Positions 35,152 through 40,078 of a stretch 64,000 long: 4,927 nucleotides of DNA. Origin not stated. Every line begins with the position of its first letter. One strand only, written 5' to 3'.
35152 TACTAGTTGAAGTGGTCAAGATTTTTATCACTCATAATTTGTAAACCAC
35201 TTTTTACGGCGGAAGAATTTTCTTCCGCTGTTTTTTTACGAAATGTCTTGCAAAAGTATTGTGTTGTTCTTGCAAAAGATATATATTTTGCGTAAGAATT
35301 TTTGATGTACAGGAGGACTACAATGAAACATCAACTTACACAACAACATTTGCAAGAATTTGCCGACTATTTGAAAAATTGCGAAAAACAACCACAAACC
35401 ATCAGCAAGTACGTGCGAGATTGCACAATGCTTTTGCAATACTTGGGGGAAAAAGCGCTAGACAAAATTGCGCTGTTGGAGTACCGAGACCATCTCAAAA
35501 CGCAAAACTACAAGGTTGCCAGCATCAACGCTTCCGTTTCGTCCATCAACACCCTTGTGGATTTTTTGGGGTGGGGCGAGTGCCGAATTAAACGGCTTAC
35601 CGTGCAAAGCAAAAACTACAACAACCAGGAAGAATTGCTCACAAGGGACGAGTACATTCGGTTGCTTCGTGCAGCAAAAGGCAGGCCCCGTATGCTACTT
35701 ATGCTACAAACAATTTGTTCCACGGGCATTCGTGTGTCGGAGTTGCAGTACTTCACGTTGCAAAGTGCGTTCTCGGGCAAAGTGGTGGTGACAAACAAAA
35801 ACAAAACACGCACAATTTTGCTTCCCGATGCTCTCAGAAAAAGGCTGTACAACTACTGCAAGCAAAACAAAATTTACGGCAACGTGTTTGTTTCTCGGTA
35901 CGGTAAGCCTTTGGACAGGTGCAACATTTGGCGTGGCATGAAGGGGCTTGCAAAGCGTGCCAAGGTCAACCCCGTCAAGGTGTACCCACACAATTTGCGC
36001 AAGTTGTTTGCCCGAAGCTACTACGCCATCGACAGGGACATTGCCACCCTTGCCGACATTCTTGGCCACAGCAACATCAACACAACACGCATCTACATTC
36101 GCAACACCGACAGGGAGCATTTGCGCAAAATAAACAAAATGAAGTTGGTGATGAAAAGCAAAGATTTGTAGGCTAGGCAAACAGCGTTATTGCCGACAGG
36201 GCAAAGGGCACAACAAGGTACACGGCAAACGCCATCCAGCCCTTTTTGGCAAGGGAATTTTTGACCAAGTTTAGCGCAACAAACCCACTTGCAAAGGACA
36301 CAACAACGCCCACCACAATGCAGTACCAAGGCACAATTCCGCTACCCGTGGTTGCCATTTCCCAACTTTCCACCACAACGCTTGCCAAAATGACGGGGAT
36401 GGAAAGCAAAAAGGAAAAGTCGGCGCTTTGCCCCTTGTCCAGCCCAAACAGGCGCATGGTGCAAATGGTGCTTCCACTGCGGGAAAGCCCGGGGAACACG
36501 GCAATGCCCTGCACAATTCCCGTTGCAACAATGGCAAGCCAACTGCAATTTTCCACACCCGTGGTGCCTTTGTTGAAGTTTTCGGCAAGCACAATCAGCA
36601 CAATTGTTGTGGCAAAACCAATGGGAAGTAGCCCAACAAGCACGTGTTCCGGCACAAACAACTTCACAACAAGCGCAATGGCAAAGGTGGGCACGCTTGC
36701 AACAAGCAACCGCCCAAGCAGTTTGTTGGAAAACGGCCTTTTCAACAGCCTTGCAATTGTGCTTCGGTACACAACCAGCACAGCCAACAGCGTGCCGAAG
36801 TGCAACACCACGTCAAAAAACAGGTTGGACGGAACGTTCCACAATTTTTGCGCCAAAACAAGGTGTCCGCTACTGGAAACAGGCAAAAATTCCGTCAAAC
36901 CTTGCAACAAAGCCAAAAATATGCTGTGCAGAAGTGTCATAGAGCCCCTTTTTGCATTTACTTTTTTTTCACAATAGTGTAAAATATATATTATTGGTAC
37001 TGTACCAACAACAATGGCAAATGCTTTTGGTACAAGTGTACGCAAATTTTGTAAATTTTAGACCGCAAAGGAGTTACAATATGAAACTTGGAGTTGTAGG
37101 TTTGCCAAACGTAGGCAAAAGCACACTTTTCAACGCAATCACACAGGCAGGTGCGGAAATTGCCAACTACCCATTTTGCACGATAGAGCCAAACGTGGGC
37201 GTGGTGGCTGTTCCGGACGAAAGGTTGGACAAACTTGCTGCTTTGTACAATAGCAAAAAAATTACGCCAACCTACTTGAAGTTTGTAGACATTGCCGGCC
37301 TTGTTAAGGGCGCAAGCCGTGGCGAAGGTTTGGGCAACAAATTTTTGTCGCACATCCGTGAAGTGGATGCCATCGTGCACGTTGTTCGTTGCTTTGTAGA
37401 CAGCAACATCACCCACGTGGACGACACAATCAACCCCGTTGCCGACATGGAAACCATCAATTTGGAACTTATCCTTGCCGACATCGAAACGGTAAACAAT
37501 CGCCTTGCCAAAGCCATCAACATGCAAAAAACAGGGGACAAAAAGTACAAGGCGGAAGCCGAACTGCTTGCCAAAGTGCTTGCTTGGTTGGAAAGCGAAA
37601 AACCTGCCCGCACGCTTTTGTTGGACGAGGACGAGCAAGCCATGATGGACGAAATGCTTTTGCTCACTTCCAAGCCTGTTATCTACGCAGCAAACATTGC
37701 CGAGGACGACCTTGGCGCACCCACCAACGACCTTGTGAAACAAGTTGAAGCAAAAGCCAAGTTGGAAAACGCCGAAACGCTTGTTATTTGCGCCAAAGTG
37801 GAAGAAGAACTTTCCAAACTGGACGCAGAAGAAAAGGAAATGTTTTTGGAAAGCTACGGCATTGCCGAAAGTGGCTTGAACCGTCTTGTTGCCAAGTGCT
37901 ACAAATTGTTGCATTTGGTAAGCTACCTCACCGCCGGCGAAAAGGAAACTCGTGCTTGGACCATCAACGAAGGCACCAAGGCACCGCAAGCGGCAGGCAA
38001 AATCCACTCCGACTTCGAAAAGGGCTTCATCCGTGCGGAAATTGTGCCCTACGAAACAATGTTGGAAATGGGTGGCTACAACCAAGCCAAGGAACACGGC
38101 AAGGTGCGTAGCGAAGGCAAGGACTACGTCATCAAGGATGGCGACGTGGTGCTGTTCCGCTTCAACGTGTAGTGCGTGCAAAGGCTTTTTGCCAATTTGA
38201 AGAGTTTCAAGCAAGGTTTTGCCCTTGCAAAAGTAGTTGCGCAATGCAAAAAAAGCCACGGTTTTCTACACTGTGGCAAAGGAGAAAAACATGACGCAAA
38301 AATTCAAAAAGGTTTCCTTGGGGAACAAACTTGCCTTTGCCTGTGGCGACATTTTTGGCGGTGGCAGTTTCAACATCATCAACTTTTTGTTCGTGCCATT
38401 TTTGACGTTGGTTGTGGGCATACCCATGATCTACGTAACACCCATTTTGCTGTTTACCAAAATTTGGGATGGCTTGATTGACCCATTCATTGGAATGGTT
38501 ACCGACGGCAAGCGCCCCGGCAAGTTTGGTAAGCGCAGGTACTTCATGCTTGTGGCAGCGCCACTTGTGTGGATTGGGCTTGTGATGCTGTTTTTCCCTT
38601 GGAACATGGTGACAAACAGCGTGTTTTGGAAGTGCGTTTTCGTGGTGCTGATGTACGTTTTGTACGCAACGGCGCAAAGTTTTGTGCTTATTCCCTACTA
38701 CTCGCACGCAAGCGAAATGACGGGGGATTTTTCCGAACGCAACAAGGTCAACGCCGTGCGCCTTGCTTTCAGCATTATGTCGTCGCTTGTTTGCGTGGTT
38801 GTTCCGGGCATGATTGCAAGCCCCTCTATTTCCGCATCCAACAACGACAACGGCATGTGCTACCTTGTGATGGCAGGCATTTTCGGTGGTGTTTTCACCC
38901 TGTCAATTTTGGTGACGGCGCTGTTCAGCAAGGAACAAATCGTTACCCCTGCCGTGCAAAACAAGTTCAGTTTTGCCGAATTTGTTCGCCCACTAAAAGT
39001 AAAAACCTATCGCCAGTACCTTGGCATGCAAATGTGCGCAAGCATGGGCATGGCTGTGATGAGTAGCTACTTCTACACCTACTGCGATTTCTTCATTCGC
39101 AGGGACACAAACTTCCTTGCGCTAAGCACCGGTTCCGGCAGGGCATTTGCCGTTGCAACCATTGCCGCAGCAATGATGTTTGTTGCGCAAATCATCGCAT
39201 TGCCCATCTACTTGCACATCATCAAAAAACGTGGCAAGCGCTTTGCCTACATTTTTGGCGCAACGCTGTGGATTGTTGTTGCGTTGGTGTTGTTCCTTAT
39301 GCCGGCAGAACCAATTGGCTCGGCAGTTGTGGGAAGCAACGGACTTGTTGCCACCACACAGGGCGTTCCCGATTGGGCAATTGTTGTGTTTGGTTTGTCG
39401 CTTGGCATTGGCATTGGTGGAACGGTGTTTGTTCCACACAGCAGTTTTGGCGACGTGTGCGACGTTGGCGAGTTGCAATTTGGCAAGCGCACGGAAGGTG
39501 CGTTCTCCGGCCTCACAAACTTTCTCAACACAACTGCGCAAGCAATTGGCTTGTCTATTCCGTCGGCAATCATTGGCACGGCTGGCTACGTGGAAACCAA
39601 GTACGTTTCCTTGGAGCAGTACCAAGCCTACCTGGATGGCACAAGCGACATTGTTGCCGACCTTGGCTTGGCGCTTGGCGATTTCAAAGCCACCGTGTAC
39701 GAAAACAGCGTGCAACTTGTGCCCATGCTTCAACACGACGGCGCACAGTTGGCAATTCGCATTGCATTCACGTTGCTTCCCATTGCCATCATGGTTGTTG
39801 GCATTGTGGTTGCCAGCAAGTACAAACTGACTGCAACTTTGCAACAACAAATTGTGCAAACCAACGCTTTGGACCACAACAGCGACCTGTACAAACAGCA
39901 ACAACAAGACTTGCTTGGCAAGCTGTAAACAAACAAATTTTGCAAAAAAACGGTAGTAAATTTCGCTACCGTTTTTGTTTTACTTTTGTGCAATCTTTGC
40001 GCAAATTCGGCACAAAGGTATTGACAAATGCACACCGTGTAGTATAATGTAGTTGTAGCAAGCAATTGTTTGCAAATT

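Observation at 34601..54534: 259-bp inverted repeats (junction element + RHS fragment) bracket a 19.4-kb segment holding dnaA and a tyrosine recombinase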

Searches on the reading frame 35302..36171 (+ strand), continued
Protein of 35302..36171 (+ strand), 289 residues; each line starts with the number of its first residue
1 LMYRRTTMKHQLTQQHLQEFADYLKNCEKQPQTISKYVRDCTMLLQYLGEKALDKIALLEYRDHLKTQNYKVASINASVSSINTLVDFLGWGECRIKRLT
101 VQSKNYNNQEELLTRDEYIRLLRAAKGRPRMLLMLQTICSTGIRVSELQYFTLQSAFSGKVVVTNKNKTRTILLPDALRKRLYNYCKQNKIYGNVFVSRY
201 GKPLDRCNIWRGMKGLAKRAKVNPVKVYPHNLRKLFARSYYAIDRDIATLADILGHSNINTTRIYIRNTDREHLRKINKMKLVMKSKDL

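Call 48: search_solved_structures(query=window:35323-36171:+, max_evalue=0.00001, show_alignments=2)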
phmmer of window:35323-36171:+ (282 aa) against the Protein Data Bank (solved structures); distinct sequences matched with E-value up to 0.00001: 5.
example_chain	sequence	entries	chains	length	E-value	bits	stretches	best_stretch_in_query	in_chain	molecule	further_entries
4a8e_A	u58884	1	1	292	2.6e-17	66.5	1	7-276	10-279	PROBABLE TYROSINE RECOMBINASE XERC-LIKE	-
5hxy_A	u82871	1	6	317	4.9e-15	59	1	6-264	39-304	Tyrosine recombinase XerA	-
1a0p_A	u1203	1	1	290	5.6e-11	45.7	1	23-270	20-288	SITE-SPECIFIC RECOMBINASE XERD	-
5dcf_A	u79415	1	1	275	8.3e-10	41.9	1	125-271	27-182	Tyrosine recombinase XerD,DNA translocase FtsK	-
5jjv_A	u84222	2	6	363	3e-07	33.5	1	90-268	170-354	Tyrosine recombinase XerH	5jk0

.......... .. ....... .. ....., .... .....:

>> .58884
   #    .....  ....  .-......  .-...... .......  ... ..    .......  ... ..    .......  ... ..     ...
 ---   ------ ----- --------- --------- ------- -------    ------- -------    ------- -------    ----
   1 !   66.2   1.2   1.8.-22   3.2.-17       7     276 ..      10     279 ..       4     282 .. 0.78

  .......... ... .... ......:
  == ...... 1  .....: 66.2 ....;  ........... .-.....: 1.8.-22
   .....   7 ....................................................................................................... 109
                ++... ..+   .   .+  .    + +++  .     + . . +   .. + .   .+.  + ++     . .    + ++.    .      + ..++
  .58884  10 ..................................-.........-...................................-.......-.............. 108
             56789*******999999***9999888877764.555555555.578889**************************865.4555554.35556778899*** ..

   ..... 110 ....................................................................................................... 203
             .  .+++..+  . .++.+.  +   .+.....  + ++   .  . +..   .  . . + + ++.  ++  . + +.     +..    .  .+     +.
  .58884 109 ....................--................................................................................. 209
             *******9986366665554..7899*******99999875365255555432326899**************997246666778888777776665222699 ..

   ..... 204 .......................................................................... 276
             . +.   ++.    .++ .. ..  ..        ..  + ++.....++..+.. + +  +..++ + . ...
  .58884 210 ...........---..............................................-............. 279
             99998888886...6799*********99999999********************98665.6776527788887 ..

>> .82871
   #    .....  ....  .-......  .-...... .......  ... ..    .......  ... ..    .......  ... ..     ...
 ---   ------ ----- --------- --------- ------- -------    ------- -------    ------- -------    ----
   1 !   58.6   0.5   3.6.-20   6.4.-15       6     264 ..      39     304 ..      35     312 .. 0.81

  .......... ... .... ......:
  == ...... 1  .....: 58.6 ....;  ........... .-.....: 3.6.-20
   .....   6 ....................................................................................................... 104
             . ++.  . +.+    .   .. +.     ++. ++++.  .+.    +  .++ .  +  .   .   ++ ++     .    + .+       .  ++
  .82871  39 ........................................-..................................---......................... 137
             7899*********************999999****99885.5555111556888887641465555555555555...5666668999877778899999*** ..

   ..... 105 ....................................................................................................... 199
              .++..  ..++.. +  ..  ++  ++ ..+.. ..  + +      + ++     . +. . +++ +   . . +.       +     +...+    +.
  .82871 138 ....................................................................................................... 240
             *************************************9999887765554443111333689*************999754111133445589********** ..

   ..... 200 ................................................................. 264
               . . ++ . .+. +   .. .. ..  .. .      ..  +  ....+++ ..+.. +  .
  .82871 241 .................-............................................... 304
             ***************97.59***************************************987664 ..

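Call 63: find_encoding_contigs(protein=P0004, flank=5000, max_places=2)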
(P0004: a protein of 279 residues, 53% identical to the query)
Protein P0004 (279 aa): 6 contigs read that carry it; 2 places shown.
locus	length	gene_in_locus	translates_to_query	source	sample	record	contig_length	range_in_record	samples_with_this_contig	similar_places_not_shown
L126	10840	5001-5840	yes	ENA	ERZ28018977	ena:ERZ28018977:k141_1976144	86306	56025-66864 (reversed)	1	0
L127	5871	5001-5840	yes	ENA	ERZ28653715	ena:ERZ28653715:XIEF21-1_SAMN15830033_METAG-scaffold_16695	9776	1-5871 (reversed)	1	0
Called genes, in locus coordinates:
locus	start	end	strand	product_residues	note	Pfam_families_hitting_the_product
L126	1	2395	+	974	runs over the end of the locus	PF05569:Peptidase_M56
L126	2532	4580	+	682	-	PF00884:Sulfatase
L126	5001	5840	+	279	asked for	PF02899:Phage_int_SAM_1, PF00589:Phage_integrase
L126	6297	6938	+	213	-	-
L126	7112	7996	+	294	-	-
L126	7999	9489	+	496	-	-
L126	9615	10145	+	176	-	-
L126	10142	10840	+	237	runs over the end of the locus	PF12389:Peptidase_M73 (weak)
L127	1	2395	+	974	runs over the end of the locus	PF05569:Peptidase_M56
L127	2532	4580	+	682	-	PF00884:Sulfatase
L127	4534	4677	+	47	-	-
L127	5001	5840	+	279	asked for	PF02899:Phage_int_SAM_1, PF00589:Phage_integrase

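Call 64: find_encoding_contigs(protein=P0107, flank=5000, max_places=2)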
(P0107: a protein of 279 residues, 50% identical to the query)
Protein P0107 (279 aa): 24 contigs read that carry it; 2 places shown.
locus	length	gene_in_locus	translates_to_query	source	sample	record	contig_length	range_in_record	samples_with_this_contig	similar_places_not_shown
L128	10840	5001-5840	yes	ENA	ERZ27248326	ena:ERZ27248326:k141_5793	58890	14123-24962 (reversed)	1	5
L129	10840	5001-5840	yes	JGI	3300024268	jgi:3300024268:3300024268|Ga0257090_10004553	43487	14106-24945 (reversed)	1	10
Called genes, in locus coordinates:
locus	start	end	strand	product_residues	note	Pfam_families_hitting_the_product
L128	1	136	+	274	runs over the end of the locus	PF04203:Sortase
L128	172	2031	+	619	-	PF05257:CHAP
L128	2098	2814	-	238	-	-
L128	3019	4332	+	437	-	PF01637:ATPase_2 (faint), PF13173:AAA_14, PF13635:DUF4143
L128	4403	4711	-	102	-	PF12844:HTH_19, PF13560:HTH_31 (weak), PF01381:HTH_3, PF13443:HTH_26 (weak)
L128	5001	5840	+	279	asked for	PF02899:Phage_int_SAM_1, PF00589:Phage_integrase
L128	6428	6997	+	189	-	PF10502:Peptidase_S26 (weak)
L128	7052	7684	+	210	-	-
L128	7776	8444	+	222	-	-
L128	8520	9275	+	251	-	PF12389:Peptidase_M73 (weak)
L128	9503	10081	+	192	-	-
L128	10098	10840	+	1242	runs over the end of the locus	PF09479:Flg_new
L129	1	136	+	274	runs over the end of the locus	PF04203:Sortase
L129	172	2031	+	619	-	PF05257:CHAP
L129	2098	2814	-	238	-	-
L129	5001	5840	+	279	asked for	PF02899:Phage_int_SAM_1, PF00589:Phage_integrase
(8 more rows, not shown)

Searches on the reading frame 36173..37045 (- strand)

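Call 6: search_protein_families(library=pfam, proteins=[window:36173-37045:-], max_evalue=0.01)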
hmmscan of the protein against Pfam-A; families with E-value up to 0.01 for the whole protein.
window:36173-37045:- (290 aa): 1 family
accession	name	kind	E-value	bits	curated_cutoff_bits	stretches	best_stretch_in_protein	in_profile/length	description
PF02673.24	BacA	-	5.2e-56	190.6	33.4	1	42-279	2-253/257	Bacitracin resistance protein BacA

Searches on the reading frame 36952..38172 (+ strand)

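Call 6: search_protein_families(library=pfam, proteins=[window:36952-38172:+], max_evalue=0.01)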
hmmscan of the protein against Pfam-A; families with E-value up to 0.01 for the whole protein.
window:36952-38172:+ (406 aa): 4 families
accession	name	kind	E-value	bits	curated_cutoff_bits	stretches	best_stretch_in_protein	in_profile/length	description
PF06071.19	YchF-GTPase_C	-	8.8e-38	128.8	27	1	322-405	1-84/84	Protein of unknown function (DUF933)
PF01926.29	MMR_HSR1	-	7.8e-24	84.4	21.9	1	46-165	2-101/113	50S ribosome-binding GTPase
PF02421.24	FeoB_N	-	1.5e-09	38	27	1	46-90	3-47/156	Ferrous iron transport protein B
PF00350.29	Dynamin_N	-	0.0039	17.7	27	0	97-155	91-146/168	Dynamin family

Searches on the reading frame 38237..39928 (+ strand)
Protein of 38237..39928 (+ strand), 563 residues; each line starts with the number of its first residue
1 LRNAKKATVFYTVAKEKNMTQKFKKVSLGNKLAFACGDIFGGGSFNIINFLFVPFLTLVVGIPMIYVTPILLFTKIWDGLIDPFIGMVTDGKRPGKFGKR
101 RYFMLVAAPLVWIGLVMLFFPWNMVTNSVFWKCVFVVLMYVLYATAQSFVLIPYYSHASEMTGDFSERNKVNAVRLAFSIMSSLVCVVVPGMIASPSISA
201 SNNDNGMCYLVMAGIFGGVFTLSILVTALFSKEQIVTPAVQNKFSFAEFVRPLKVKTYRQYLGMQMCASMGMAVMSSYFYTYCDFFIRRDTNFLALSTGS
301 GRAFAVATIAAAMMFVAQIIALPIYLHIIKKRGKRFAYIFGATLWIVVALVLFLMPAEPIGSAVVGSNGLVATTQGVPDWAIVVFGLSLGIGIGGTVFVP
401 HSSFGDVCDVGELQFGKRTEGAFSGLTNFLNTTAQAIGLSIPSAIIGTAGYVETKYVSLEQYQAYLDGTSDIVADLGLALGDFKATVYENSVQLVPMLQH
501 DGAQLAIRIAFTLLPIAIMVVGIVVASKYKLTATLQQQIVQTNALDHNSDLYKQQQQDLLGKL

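Call 6: search_protein_families(library=pfam, proteins=[window:38237-39928:+], max_evalue=0.01)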
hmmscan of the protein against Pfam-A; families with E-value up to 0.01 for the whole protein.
window:38237-39928:+ (563 aa): 1 family
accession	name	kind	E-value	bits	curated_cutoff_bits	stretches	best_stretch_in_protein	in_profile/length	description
PF13347.12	MFS_2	-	3.3e-47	161.5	27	1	34-532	2-426/427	MFS/sugar transport protein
